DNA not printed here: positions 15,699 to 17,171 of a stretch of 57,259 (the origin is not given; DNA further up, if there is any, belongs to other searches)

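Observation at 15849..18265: AT-rich two-gene island: a RecB/Cas4-like PD-(D/E)xK nuclease translationally coupled to an HNH nuclease (candidate defence or mobile module)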

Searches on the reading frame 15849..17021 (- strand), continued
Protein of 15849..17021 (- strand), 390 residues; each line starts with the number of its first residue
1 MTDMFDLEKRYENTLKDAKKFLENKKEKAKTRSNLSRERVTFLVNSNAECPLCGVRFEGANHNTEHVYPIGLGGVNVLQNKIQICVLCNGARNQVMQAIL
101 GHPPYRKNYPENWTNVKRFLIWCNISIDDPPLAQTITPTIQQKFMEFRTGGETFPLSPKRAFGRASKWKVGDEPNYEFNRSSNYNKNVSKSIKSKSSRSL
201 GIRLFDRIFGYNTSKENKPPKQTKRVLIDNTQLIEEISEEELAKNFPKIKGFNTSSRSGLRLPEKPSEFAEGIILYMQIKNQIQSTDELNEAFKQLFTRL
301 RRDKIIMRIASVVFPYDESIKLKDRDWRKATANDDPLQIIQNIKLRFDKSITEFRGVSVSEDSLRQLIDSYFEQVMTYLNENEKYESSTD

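Call 46: fold_search(model_id=the predicted structure, library=pdb)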
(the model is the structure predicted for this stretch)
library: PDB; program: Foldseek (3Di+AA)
matches with E <= 10: 243; with E <= 0.001: 0
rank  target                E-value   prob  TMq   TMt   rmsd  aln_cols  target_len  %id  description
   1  9lgi_A                3.0e-01  0.47  0.15  0.09  19.1       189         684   16  Cryo-EM structure of a type II-D CRISPR-Cas9 in complex with single-guided RNA and double-stranded DNA (released 2025-08-20)
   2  4h9d_C                3.7e-01  0.82  0.13  0.56  10.3       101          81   16  Crystal Structure of Mn-dependent Gme HNH nicking endonuclease from Geobacter metallireducens GS-15, Northeast Structu (released 2012-10-10)
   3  4h9d_A                3.7e-01  0.47  0.11  0.40  10.3       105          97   18  Crystal Structure of Mn-dependent Gme HNH nicking endonuclease from Geobacter metallireducens GS-15, Northeast Structu (released 2012-10-10)
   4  4h9d_B                7.1e-01  0.41  0.12  0.47   8.8       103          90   17  Crystal Structure of Mn-dependent Gme HNH nicking endonuclease from Geobacter metallireducens GS-15, Northeast Structu (released 2012-10-10)
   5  8zlu_B                8.3e-01  0.23  0.12  0.13  12.7       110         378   15  Cryo-EM strcuture of Cas5-HNH Cascade,Conf1 (released 2024-12-04)
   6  8zp7_B                8.7e-01  0.23  0.13  0.15  10.2       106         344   17  Cryo-EM structure of Cas5-HNH Cascade bound with sDNA, Conf1 (released 2024-12-04)
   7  4r42_B                8.7e-01  0.11  0.12  0.17  13.4       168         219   10  Crystal structure of KatB, a manganese catalase from Anabaena PCC7120 (released 2015-08-19)
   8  4r42_C                9.2e-01  0.10  0.12  0.16  13.3       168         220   11  Crystal structure of KatB, a manganese catalase from Anabaena PCC7120 (released 2015-08-19)
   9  9k32_A                9.7e-01  0.15  0.14  0.08  23.8       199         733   18  Cryo-EM structure of the NbaCas9-guide RNA-target DNA complex (released 2026-02-04)
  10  2ib0_A                1.0e+00  0.10  0.13  0.22  10.8       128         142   12  Crystal structure of a conserved hypothetical protein, rv2844, from Mycobacterium tuberculosis (released 2006-09-26)
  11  9w04_A                1.1e+00  0.13  0.11  0.14  15.9       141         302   11  Cryo-EM structure of TasH-tigRNA-dsDNA complex (released 2026-03-11)
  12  2z90_A                1.3e+00  0.15  0.16  0.29  16.7       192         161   14  Crystal Structure of the Second Dps from Mycobacterium smegmatis (released 2008-04-22)
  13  5zmm_C                1.3e+00  0.15  0.13  0.11   9.5       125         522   13  Structure of the Type IV phosphorothioation-dependent restriction endonuclease ScoMcrA (released 2018-09-26)
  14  8d2k_A                1.3e+00  0.15  0.14  0.05  19.5       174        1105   14  Structure of Acidothermus cellulolyticus Cas9 ternary complex (Cleavage Intermediate 2) (released 2023-12-20)
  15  8ydb_J                1.4e+00  0.15  0.12  0.13   6.8        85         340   19  Type I-FHNH Cascade-dsDNA intermediate complex (released 2024-07-31)
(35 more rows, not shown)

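Call 69: find_encoding_contigs(protein=P0059, flank=6000, max_places=4)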
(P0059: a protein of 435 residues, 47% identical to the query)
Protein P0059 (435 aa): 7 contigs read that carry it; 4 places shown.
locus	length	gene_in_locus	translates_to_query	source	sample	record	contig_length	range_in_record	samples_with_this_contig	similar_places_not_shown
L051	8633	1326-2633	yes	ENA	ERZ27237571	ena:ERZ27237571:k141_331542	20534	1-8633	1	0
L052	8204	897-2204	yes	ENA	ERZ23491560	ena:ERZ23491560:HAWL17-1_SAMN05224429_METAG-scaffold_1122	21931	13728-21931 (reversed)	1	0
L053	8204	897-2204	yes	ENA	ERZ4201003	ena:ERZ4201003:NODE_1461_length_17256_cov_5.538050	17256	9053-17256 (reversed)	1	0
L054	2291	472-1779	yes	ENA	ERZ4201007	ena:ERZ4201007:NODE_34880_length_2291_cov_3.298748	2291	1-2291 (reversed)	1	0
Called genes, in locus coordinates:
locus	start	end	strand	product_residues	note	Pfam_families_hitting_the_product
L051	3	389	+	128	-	?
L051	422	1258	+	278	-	-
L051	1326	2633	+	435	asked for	PF14279:HNH_5 (weak)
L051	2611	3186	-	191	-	PF00485:PRK, PF13238:AAA_18 (weak)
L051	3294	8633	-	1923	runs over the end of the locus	PF14783:BBS2_Mid (faint), PF01839:FG-GAP (faint), PF13517:FG-GAP_3 (weak), PF15907:Itfg2 (faint), PF13517:FG-GAP_3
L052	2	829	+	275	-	?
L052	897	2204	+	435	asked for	PF14279:HNH_5 (weak)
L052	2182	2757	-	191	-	PF00485:PRK, PF13238:AAA_18 (weak)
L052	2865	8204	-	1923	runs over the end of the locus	PF14783:BBS2_Mid (faint), PF01839:FG-GAP (faint), PF13517:FG-GAP_3 (weak), PF15907:Itfg2 (faint), PF13517:FG-GAP_3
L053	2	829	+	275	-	?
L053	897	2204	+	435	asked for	PF14279:HNH_5 (weak)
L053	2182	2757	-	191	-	PF00485:PRK, PF13238:AAA_18 (weak)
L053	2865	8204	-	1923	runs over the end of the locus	PF14783:BBS2_Mid (faint), PF01839:FG-GAP (faint), PF13517:FG-GAP_3 (weak), PF15907:Itfg2 (faint), PF13517:FG-GAP_3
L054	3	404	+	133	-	?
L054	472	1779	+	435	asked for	PF14279:HNH_5 (weak)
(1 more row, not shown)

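Call 77: search_dna_similar(query=window:15849-17021:-, collection=phages, mode=protein, max_evalue=0.001, max_rows=10)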
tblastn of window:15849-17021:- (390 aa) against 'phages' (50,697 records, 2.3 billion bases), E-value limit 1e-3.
No match.
